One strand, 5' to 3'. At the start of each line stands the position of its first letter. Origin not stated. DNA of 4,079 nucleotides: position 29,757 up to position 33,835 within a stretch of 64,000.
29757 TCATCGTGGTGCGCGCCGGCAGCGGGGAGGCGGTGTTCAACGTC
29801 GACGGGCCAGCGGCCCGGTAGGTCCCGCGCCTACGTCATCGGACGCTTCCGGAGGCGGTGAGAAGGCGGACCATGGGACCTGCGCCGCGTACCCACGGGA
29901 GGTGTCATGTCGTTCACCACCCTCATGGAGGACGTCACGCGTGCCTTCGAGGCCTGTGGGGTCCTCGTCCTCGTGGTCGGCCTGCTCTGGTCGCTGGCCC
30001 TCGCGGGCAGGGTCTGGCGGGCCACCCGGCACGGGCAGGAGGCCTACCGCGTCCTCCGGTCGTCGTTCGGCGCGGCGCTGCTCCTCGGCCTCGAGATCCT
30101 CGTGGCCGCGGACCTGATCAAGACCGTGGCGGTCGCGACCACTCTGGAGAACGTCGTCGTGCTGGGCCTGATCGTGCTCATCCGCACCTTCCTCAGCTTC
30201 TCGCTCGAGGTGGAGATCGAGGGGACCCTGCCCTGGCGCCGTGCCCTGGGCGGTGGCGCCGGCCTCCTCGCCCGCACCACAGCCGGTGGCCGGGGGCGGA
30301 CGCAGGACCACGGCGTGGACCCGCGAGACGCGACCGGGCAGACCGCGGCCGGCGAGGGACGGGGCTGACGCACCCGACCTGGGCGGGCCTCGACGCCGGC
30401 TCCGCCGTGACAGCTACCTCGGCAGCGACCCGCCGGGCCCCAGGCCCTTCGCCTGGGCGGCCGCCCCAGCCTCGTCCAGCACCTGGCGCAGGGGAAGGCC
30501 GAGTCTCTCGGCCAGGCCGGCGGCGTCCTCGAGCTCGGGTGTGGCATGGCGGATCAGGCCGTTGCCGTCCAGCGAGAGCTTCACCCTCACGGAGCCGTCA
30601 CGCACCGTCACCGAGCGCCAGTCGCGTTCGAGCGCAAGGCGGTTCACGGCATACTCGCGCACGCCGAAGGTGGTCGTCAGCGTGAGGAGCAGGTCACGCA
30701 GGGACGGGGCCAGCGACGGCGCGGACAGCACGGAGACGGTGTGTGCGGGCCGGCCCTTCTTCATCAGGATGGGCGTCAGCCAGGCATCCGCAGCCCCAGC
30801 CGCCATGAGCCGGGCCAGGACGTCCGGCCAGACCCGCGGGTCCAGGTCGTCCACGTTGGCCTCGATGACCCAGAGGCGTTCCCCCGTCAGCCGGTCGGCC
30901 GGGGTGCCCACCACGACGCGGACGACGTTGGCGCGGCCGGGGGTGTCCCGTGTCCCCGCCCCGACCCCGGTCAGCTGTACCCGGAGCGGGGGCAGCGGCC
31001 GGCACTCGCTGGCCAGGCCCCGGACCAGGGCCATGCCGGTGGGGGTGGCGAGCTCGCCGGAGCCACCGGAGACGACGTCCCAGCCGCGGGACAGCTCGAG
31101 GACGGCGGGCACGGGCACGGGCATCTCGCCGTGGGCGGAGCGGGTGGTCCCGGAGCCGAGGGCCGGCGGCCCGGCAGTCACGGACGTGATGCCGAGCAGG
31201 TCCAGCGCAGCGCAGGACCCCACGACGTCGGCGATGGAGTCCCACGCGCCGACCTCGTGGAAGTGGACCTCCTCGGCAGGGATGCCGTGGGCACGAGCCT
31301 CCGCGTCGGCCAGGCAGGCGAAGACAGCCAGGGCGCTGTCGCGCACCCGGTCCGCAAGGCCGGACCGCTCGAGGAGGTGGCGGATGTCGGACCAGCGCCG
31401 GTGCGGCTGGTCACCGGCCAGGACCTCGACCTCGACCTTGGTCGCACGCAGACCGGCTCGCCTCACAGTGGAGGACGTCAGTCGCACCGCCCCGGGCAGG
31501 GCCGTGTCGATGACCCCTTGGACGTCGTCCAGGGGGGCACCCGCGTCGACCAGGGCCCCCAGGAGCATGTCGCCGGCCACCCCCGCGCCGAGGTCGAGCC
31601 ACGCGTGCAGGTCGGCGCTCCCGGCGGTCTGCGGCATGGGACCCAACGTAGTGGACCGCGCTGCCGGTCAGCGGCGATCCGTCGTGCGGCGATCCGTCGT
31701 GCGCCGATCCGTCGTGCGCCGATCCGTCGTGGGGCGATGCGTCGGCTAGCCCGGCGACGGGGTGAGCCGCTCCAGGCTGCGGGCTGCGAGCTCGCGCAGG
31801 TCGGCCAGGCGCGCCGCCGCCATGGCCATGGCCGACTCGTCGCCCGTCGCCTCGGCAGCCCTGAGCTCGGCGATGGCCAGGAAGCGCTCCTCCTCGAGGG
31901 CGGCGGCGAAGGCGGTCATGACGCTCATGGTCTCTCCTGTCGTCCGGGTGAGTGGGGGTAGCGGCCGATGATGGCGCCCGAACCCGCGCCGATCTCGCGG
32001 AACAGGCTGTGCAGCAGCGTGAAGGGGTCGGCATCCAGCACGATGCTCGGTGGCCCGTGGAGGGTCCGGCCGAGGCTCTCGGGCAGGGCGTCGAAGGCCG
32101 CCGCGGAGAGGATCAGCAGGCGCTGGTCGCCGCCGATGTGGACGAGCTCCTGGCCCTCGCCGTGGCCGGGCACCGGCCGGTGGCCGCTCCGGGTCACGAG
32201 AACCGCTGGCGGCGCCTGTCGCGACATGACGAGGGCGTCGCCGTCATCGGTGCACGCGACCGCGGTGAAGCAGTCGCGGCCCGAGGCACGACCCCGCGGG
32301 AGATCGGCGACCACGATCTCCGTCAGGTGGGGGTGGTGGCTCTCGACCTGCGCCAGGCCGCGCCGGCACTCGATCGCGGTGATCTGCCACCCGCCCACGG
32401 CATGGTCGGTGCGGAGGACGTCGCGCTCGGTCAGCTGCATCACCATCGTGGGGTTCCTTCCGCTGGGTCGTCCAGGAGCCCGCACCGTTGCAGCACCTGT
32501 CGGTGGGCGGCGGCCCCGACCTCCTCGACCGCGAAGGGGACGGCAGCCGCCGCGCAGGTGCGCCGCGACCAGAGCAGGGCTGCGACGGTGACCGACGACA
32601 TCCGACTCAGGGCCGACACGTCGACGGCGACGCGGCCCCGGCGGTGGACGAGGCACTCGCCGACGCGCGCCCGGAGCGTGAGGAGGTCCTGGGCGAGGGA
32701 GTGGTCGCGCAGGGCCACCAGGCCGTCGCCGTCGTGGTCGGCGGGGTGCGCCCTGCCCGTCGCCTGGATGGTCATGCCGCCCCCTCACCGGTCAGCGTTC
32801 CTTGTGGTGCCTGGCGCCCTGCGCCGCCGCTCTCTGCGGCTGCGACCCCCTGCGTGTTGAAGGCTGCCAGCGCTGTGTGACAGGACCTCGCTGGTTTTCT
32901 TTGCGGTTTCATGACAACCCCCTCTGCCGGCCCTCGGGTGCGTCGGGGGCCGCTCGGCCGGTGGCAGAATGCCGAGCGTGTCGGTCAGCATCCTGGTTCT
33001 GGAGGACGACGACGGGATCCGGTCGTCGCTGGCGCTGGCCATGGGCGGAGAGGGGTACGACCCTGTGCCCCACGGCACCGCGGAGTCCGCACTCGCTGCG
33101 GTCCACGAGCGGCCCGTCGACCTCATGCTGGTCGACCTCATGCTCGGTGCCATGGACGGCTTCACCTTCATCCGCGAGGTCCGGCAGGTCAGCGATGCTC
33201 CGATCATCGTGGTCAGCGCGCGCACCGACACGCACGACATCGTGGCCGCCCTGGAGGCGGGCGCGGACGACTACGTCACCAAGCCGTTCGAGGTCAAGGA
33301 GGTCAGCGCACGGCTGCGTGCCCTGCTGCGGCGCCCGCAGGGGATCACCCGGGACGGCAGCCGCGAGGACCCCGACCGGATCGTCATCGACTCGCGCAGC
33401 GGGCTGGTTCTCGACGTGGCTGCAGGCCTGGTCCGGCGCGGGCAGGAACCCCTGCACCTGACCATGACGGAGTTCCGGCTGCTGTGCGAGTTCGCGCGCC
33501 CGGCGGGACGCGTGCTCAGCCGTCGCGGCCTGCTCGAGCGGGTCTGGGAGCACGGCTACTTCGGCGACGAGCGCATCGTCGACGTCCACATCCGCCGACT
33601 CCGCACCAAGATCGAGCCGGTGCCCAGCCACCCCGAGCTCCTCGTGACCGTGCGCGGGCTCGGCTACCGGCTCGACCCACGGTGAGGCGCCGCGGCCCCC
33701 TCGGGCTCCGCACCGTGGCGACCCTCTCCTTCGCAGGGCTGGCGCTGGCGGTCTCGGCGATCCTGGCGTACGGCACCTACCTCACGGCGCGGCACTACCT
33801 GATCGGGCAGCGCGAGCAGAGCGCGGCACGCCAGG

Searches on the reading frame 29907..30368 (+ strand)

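Call 31: search_protein_families(library=pfam, proteins=[window:29907-30368:+], max_evalue=0.001)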
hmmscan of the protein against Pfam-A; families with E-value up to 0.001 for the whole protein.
window:29907-30368:+ (153 aa): 1 family
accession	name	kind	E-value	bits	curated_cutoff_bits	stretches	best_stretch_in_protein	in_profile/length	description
PF07784.16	DUF1622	-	7.4e-22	77.5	24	1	36-104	12-78/78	Protein of unknown function (DUF1622)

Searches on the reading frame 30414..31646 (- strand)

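Call 31: search_protein_families(library=pfam, proteins=[window:30414-31646:-], max_evalue=0.001)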
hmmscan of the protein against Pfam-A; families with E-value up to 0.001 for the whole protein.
window:30414-31646:- (410 aa): 1 family
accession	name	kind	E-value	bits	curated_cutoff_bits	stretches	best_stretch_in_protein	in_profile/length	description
PF01969.22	Ni_insertion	-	2.4e-126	422.3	22.1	1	16-389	2-374/375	Nickel insertion protein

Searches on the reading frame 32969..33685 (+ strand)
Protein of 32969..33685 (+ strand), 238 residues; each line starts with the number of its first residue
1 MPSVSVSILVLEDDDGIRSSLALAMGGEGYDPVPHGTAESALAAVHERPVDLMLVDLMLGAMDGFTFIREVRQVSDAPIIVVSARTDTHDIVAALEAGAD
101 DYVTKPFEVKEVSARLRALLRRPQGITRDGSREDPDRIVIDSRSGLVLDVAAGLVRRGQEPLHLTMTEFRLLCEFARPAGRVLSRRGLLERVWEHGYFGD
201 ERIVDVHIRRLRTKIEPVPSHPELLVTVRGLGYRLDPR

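Call 31: search_protein_families(library=pfam, proteins=[window:32969-33685:+], max_evalue=0.001)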
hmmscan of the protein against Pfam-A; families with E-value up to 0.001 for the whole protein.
window:32969-33685:+ (238 aa): 2 families
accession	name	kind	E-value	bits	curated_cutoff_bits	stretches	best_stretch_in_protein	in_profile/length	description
PF00486.34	Trans_reg_C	-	3.2e-26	91.7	26.2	1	160-235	2-77/77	Transcriptional regulatory protein, C terminal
PF00072.30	Response_reg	-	4.3e-23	82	30.2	1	8-116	1-110/111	Response regulator receiver domain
